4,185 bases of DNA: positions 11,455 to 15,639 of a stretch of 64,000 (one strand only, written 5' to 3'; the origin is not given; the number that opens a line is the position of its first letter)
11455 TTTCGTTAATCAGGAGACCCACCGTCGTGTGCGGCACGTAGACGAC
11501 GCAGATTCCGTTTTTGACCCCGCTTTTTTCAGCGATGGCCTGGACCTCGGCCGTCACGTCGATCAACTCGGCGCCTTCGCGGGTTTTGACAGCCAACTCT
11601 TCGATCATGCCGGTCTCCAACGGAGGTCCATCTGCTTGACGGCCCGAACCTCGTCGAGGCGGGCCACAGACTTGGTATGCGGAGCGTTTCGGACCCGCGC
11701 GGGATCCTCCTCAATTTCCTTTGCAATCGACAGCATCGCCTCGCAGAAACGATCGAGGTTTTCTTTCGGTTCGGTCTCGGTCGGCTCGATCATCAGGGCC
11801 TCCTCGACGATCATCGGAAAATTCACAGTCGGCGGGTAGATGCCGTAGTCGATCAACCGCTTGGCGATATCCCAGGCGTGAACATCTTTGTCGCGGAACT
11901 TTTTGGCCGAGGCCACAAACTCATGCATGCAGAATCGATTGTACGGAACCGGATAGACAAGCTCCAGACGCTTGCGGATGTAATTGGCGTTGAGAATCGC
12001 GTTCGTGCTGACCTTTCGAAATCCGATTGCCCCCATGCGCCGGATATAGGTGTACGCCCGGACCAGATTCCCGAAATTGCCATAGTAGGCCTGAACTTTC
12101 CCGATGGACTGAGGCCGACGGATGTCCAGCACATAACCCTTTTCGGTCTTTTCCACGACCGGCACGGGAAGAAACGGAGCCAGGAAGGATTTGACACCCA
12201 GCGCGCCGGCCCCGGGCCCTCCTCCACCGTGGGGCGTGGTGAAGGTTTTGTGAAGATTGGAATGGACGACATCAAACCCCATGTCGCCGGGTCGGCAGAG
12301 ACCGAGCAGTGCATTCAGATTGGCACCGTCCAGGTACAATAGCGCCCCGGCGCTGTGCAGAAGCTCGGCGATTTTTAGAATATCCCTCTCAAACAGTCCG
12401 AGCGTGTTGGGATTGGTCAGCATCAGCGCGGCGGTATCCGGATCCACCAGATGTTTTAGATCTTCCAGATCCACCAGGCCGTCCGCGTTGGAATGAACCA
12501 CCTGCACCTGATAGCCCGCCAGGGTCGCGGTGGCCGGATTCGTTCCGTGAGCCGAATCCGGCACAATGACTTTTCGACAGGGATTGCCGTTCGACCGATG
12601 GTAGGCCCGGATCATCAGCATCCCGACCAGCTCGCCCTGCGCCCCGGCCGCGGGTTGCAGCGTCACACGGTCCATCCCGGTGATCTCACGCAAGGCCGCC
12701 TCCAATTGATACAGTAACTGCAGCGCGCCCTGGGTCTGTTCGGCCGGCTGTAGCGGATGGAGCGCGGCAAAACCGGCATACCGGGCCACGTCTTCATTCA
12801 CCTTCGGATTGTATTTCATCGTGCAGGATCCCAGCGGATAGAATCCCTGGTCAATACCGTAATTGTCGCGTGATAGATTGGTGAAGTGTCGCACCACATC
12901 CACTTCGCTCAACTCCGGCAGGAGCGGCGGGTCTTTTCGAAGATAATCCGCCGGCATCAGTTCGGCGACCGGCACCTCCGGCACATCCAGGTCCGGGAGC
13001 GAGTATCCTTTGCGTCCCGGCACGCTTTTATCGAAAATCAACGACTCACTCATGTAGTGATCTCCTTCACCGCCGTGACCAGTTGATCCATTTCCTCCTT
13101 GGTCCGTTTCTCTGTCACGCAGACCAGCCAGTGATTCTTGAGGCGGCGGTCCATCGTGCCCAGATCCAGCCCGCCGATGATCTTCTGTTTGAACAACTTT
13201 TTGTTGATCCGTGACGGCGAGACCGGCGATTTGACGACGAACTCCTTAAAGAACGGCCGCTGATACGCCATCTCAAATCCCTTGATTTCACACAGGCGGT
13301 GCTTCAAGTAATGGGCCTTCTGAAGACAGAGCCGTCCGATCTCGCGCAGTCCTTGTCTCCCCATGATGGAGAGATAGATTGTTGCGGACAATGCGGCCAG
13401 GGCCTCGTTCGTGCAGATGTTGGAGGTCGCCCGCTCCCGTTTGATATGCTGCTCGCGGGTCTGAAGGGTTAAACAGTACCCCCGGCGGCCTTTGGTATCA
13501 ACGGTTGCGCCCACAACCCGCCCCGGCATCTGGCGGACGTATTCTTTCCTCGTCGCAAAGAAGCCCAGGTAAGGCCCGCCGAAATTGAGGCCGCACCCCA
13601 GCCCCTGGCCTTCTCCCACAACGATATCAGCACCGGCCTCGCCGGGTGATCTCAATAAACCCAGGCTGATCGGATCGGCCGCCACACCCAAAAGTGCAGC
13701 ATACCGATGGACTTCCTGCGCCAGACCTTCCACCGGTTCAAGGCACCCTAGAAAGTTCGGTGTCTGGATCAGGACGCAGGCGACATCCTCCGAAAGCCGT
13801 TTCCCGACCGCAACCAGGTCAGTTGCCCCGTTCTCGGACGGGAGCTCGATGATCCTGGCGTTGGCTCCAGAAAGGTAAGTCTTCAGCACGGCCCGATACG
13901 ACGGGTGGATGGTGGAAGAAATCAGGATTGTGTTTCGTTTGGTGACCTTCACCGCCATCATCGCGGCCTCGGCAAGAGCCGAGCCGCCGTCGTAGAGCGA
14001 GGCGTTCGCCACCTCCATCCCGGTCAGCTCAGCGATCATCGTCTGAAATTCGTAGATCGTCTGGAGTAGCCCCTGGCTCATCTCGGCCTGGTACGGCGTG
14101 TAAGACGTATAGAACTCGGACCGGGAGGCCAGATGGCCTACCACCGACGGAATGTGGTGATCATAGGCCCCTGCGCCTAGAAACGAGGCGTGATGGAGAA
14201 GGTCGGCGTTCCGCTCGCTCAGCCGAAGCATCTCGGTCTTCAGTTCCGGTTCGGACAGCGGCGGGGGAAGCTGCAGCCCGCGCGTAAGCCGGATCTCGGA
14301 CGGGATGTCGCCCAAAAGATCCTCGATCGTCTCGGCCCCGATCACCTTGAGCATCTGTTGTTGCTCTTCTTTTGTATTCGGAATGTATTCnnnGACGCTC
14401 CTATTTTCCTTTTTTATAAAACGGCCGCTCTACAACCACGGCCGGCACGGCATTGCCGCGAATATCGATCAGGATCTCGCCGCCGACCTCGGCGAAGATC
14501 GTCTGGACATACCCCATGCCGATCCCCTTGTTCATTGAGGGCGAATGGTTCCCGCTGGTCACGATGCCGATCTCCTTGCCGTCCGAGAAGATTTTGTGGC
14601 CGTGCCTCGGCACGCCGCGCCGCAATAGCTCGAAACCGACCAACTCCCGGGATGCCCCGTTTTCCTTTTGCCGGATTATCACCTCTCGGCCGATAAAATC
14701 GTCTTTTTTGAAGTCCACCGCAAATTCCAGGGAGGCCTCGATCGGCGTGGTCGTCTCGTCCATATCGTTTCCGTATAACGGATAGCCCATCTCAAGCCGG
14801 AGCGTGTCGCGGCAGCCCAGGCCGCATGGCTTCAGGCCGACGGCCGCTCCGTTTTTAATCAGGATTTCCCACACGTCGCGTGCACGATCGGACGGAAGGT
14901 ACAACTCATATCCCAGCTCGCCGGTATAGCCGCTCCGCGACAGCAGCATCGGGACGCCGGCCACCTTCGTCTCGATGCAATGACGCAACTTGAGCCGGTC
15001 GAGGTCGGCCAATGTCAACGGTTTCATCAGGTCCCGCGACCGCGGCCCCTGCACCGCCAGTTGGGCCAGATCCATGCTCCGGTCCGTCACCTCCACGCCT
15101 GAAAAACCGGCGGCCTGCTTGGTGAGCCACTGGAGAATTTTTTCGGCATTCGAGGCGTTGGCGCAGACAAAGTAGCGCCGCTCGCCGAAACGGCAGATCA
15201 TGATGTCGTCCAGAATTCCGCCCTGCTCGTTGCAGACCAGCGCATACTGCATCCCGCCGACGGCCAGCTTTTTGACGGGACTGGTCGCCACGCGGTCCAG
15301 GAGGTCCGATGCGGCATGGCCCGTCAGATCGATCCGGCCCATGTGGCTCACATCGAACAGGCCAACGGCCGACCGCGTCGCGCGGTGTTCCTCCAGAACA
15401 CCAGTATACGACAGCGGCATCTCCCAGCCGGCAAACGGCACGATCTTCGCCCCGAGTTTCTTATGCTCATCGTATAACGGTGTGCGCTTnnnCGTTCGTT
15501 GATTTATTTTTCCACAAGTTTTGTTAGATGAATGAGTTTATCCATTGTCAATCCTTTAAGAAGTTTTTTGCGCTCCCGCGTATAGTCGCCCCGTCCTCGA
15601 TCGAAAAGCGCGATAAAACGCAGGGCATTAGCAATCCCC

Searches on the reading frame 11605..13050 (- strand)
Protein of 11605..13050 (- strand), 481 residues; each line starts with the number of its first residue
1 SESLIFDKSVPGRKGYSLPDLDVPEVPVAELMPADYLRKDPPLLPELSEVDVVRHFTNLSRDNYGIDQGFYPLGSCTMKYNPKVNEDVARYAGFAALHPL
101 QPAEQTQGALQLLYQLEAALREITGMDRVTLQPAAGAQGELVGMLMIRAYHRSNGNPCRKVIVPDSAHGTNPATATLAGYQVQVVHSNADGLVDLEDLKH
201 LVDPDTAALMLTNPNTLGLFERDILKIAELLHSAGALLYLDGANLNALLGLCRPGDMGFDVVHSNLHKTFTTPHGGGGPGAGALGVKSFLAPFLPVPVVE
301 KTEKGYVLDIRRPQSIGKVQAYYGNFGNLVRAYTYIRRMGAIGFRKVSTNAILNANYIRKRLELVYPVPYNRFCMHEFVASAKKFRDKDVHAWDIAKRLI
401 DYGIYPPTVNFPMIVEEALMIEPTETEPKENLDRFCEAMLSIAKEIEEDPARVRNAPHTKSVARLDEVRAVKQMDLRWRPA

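Call 7: search_protein_families(library=pfam, proteins=[window:11605-13050:-], max_evalue=0.001)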
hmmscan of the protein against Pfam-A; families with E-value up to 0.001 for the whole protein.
window:11605-13050:- (481 aa): 5 families
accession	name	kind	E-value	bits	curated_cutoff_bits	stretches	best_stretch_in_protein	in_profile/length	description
PF21478.3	GcvP2_C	-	1.6e-31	109.1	27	1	348-448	2-104/122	Glycine dehydrogenase, C-terminal domain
PF02347.22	GDC-P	-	4.6e-12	46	26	1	40-299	45-288/429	Glycine cleavage system P-protein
PF00266.25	Aminotran_5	-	1.6e-08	34.3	21.5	1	148-275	79-207/371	Aminotransferase class-V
PF01212.27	Beta_elim_lyase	-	9.9e-05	22.2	27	1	112-243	33-170/288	Beta-eliminating lyase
PF01053.26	Cys_Met_Meta_PP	-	0.00063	18.9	27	0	160-264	93-194/381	Cys/Met metabolism PLP-dependent enzyme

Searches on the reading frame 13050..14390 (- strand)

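Call 7: search_protein_families(library=pfam, proteins=[window:13050-14390:-], max_evalue=0.001)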
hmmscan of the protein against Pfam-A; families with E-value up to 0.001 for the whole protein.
window:13050-14390:- (446 aa): 3 families
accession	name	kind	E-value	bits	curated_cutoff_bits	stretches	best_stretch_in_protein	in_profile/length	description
PF02347.22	GDC-P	-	3.9e-137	458.1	26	1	2-439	3-427/429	Glycine cleavage system P-protein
PF00266.25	Aminotran_5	-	1.4e-06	28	21.5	1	106-377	39-307/371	Aminotransferase class-V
PF00155.27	Aminotran_1_2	-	0.00062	19.5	19.7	0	110-212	42-156/361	Aminotransferase class I and II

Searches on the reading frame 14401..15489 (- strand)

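Call 7: search_protein_families(library=pfam, proteins=[window:14401-15489:-], max_evalue=0.001)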
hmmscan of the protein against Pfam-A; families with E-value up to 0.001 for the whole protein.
window:14401-15489:- (362 aa): 2 families
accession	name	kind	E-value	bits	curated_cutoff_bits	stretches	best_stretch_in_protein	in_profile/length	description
PF01571.26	GCV_T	-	4.1e-97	324.9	25.6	1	5-257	1-255/255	Aminomethyltransferase folate-binding domain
PF08669.17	GCV_T_C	-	4.7e-26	90.9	25.9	1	281-359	1-80/80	Glycine cleavage T-protein C-terminal barrel domain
